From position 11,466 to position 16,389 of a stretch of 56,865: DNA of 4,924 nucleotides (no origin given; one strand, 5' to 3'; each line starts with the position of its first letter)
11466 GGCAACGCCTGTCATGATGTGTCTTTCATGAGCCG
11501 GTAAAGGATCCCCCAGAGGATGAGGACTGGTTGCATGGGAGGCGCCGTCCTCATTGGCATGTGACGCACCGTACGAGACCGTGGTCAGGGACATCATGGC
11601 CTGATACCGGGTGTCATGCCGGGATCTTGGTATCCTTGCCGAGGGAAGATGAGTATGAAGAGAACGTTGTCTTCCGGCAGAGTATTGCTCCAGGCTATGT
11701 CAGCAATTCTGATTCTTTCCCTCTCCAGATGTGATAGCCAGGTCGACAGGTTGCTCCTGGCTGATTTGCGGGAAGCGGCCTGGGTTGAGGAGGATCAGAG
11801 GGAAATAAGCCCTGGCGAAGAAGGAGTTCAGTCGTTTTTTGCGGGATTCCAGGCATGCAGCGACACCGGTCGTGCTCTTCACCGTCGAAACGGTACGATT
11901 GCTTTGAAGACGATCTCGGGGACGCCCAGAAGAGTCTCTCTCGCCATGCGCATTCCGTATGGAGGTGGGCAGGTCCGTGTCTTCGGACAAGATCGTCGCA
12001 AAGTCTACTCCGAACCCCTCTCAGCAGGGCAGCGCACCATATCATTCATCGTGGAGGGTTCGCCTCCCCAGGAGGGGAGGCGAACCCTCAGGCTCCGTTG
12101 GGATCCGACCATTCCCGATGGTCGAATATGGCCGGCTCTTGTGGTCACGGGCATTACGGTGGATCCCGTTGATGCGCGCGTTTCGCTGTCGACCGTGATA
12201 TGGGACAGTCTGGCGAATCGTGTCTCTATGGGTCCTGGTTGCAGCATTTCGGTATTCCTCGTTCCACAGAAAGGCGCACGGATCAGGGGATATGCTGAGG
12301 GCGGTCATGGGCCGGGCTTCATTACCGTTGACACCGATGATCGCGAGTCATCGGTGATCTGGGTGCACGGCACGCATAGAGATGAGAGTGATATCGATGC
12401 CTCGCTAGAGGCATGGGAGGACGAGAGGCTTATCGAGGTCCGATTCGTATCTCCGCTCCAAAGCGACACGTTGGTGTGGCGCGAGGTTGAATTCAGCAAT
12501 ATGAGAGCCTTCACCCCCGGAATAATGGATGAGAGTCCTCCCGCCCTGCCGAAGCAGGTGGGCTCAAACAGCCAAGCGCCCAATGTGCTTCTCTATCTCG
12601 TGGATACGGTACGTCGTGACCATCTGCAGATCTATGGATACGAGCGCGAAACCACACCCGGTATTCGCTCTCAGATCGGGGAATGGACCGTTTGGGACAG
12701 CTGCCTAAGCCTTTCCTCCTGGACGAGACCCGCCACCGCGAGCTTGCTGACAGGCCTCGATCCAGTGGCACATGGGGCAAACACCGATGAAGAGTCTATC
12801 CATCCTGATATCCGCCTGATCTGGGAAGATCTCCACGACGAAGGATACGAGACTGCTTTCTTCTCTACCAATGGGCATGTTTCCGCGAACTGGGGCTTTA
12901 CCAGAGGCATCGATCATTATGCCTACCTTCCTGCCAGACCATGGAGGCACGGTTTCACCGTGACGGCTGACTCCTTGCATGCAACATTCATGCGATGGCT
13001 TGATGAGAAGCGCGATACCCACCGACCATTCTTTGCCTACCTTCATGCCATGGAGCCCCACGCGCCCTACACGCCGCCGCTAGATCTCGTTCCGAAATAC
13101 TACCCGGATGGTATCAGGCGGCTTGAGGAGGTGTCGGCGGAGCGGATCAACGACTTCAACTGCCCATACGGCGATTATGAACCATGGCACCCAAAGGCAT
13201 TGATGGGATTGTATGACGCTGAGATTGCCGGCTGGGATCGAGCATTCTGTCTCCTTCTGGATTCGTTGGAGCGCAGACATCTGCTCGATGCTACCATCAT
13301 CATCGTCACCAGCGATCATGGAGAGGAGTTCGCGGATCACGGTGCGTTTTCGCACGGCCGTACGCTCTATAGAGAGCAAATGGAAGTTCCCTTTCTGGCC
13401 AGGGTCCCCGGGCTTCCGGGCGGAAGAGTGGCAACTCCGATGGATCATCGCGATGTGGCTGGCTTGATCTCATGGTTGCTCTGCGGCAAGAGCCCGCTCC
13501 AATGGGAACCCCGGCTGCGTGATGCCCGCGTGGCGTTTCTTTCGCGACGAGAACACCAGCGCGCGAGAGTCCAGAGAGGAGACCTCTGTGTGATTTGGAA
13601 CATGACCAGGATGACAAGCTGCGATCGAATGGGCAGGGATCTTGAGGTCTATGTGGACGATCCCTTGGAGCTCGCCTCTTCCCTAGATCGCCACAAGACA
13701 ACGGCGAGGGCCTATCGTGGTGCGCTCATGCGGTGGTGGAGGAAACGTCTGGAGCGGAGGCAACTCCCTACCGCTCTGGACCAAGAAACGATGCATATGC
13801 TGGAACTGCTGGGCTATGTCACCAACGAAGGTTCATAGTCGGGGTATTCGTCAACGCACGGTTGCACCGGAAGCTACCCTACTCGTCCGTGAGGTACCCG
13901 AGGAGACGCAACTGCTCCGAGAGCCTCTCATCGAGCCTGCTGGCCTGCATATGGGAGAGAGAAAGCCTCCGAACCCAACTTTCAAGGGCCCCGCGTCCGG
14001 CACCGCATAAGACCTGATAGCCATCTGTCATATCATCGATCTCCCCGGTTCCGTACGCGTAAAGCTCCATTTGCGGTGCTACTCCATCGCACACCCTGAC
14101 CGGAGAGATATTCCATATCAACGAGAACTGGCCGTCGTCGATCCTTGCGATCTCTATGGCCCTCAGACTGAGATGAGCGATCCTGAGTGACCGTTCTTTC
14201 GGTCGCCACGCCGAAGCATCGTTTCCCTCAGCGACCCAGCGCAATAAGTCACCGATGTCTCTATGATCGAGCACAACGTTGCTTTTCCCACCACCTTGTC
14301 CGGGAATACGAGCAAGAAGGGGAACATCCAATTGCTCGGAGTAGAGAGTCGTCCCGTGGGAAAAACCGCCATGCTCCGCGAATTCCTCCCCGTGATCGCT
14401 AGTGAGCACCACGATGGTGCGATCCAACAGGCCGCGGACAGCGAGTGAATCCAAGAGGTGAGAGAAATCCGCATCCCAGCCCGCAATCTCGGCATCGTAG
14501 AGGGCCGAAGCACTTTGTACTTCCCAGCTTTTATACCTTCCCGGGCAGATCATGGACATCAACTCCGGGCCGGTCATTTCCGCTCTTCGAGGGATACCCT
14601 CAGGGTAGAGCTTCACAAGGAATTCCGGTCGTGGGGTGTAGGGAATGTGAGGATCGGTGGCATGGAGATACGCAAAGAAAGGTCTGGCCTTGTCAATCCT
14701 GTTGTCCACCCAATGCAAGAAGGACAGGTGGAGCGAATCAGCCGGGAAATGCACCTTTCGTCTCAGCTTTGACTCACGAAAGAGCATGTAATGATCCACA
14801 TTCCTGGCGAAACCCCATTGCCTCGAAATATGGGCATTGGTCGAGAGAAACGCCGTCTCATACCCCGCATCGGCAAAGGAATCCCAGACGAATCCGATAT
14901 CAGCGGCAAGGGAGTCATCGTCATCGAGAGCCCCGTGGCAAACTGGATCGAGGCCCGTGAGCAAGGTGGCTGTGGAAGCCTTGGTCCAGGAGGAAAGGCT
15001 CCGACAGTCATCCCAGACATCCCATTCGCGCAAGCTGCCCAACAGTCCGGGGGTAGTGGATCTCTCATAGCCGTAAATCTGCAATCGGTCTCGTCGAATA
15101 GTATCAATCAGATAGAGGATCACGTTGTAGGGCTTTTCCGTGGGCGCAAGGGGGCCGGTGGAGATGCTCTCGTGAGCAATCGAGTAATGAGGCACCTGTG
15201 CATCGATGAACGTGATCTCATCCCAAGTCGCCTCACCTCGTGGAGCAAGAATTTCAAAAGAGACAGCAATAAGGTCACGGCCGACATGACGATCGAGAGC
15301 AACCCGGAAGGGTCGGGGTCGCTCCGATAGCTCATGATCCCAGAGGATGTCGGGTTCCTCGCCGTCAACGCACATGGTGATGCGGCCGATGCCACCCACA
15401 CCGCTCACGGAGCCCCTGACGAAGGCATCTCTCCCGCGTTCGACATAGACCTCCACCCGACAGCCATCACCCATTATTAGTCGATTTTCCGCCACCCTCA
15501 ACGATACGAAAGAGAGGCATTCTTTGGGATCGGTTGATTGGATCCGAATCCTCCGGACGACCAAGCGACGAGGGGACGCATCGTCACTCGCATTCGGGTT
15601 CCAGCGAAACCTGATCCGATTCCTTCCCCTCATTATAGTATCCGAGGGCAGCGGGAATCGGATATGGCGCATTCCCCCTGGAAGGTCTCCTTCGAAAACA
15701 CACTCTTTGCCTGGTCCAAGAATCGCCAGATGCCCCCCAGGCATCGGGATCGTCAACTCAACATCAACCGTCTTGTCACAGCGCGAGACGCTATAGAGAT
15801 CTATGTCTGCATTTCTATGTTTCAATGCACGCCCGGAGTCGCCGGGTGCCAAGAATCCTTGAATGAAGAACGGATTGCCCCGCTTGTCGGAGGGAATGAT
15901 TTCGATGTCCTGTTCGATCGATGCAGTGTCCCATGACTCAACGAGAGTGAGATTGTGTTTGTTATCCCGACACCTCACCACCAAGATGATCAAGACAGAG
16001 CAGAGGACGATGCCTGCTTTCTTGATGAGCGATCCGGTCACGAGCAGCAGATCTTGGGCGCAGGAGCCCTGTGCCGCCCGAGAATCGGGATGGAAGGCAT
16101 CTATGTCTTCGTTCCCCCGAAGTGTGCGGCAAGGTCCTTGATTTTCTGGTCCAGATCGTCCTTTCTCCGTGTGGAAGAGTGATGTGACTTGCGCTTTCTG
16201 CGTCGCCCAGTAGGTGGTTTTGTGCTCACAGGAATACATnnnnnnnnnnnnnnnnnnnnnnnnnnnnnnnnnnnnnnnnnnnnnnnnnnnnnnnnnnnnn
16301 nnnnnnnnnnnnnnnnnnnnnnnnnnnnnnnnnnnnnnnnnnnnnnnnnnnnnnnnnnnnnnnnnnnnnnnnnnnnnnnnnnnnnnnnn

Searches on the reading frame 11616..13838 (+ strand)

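Call 22: search_protein_families(library=pfam, proteins=[window:11616-13838:+])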
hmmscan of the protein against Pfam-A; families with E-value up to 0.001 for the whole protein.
window:11616-13838:+ (740 aa): 3 families
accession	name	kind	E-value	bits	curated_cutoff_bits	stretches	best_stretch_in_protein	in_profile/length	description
PF00884.28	Sulfatase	-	1.8e-33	116.6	25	1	322-615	1-292/301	Sulfatase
PF02995.22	DUF229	-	1.1e-07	31.4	25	1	540-584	313-357/496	Protein of unknown function (DUF229)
PF01663.27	Phosphodiest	-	0.00023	21.3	23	0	326-571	3-222/342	Type I phosphodiesterase / nucleotide pyrophosphatase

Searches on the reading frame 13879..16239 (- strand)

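Call 22: search_protein_families(library=pfam, proteins=[window:13879-16239:-])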
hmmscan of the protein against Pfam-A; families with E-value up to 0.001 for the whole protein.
window:13879-16239:- (786 aa): 2 families
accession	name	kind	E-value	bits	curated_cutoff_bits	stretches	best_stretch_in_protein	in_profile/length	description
PF00884.28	Sulfatase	-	6.2e-23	82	25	1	372-662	2-291/301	Sulfatase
PF02995.22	DUF229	-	2.7e-08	33.4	25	1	588-629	313-354/496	Protein of unknown function (DUF229)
